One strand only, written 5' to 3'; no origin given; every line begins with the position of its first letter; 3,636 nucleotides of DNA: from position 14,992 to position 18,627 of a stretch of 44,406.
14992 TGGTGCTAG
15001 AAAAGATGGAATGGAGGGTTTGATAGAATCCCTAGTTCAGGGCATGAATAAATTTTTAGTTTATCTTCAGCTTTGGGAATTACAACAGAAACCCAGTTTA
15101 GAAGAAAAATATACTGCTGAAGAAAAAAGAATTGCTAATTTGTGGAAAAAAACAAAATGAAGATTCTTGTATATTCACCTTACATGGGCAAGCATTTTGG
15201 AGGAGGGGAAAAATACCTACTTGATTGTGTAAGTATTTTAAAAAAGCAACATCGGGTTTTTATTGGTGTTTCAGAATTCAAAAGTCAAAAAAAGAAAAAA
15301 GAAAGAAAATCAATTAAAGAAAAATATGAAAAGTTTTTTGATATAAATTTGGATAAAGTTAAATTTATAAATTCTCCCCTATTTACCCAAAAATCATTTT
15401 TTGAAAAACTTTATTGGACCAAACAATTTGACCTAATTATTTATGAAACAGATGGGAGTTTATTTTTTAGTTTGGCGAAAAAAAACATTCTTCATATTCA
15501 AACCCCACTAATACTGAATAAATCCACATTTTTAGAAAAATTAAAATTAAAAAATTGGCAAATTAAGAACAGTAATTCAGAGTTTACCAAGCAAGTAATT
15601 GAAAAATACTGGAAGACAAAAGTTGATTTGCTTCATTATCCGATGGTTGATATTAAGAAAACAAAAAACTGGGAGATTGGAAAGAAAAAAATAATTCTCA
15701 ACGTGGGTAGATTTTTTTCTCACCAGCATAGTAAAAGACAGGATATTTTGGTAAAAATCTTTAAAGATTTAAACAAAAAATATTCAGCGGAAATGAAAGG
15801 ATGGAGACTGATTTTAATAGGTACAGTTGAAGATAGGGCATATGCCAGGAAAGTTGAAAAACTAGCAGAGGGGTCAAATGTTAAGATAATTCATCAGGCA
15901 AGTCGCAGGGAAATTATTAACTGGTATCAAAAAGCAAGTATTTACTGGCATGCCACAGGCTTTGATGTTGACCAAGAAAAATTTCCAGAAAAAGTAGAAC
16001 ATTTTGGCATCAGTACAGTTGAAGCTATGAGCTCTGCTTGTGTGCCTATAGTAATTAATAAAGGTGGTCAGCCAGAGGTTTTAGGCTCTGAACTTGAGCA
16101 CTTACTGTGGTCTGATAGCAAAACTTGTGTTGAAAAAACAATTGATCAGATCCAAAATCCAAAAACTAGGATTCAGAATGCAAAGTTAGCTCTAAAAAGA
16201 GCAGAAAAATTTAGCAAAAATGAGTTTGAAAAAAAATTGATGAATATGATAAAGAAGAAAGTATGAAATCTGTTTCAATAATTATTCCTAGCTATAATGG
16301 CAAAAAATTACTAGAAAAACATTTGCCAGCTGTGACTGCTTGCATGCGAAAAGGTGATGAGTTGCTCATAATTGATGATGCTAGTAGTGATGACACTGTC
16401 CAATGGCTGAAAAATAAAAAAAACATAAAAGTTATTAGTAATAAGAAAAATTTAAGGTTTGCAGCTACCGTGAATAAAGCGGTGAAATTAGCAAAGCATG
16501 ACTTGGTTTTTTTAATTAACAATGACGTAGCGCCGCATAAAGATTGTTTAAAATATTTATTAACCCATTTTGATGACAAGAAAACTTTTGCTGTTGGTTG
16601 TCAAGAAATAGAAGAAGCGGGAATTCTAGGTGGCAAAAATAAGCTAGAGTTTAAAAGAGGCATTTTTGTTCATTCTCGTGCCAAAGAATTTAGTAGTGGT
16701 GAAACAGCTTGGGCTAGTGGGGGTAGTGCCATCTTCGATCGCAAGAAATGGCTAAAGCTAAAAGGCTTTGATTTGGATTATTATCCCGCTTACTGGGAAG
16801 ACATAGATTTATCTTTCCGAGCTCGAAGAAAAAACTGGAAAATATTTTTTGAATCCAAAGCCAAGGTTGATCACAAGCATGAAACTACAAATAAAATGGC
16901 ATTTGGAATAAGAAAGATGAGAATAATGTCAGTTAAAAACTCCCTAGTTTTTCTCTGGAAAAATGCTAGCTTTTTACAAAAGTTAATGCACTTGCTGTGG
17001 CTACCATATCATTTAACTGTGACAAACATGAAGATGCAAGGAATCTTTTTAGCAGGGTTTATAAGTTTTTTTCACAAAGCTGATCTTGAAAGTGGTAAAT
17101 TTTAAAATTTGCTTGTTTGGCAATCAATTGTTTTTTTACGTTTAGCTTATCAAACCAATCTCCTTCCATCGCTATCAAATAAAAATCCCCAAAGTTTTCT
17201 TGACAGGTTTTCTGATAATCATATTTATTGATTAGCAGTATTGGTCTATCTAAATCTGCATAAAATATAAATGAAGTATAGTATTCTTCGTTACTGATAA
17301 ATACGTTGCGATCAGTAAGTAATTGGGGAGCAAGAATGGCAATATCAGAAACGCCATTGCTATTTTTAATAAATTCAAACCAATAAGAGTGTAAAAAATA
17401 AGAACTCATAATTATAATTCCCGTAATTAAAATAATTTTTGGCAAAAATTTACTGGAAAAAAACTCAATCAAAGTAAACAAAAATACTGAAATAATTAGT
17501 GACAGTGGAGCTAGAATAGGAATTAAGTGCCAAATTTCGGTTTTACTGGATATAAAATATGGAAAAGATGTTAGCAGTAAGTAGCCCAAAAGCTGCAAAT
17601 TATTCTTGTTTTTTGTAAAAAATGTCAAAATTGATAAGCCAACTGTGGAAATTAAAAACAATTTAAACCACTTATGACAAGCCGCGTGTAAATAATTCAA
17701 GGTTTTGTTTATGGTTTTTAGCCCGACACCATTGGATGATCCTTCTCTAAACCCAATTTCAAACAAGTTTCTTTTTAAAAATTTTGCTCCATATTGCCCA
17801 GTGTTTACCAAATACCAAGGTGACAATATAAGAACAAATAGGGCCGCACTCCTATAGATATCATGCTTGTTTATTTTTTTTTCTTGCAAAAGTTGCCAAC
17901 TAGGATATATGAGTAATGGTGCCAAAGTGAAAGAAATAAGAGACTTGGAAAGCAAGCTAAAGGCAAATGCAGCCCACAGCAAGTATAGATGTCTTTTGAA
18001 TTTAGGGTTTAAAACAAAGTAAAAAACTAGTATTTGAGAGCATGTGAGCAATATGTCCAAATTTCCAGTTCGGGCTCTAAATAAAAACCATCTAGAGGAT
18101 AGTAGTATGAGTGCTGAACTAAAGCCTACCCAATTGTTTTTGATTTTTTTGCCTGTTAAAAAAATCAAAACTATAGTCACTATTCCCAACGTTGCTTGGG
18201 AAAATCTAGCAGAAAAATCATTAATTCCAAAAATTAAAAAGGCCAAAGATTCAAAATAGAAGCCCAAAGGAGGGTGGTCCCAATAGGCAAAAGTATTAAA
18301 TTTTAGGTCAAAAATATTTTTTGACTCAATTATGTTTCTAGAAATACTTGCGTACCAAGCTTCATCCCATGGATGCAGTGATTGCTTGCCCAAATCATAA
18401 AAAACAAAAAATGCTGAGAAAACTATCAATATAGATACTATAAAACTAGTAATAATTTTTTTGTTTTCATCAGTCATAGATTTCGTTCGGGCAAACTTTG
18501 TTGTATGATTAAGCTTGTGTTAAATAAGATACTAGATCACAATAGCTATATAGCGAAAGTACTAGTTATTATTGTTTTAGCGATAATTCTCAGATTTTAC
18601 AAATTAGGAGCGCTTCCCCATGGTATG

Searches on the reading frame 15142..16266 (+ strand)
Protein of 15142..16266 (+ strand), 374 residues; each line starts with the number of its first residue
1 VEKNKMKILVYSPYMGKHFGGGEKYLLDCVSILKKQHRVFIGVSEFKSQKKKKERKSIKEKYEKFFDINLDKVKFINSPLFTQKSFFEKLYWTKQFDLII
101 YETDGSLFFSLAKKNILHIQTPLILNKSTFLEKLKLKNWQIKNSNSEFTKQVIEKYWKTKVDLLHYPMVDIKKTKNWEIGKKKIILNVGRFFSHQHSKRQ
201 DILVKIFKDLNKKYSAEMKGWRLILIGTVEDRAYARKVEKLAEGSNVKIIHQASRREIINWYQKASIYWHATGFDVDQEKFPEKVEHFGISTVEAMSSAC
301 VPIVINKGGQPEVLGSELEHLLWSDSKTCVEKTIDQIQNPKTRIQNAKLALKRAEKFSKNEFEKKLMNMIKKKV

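Call 6: search_protein_families(library=pfam, proteins=[window:15142-16266:+], max_evalue=0.001)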
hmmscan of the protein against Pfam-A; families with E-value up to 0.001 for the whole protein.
window:15142-16266:+ (374 aa): 2 families
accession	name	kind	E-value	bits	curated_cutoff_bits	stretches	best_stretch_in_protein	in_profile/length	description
PF00534.26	Glycos_transf_1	-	5.3e-18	65.6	26.4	1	177-338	9-157/172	Glycosyl transferases group 1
PF13692.12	Glyco_trans_1_4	-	5.3e-12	46.6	27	1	183-334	2-137/142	Glycosyl transferases group 1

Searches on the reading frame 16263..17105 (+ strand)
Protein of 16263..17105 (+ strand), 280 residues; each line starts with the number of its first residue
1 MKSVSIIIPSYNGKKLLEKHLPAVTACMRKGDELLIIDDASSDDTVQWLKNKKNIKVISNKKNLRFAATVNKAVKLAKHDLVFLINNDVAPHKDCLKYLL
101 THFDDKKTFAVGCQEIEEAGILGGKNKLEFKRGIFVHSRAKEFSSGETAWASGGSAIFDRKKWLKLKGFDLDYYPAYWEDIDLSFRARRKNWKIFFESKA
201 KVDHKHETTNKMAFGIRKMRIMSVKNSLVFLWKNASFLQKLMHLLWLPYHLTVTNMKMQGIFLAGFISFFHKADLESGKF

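Call 6: search_protein_families(library=pfam, proteins=[window:16263-17105:+], max_evalue=0.001)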
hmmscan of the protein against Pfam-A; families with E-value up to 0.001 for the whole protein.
window:16263-17105:+ (280 aa): 5 families
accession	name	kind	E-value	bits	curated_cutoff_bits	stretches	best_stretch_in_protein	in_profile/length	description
PF00535.33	Glycos_transf_2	-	8e-23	81.6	23.3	1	5-161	1-162/168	Glycosyl transferase family 2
PF13641.12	Glyco_tranf_2_3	-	2e-16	61.1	27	1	4-213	3-220/230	Glycosyltransferase like family 2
PF13632.12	Glyco_trans_2_3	-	9.5e-10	39.1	27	1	82-256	2-175/198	Glycosyl transferase family group 2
PF10111.15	Glyco_tranf_2_2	-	3e-05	24.1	27.3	1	5-99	1-102/276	Glycosyltransferase like family 2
PF13704.12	Glyco_tranf_2_4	-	0.00038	21.3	27.5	1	32-75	20-63/98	Glycosyl transferase family 2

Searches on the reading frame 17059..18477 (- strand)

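Call 6: search_protein_families(library=pfam, proteins=[window:17059-18477:-], max_evalue=0.001)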
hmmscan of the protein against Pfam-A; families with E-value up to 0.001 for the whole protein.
window:17059-18477:- (472 aa): 1 family
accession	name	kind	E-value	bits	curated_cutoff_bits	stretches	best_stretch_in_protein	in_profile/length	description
PF13231.12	PMT_2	-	2.2e-19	70.7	26.1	1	67-221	1-157/160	Dolichyl-phosphate-mannose-protein mannosyltransferase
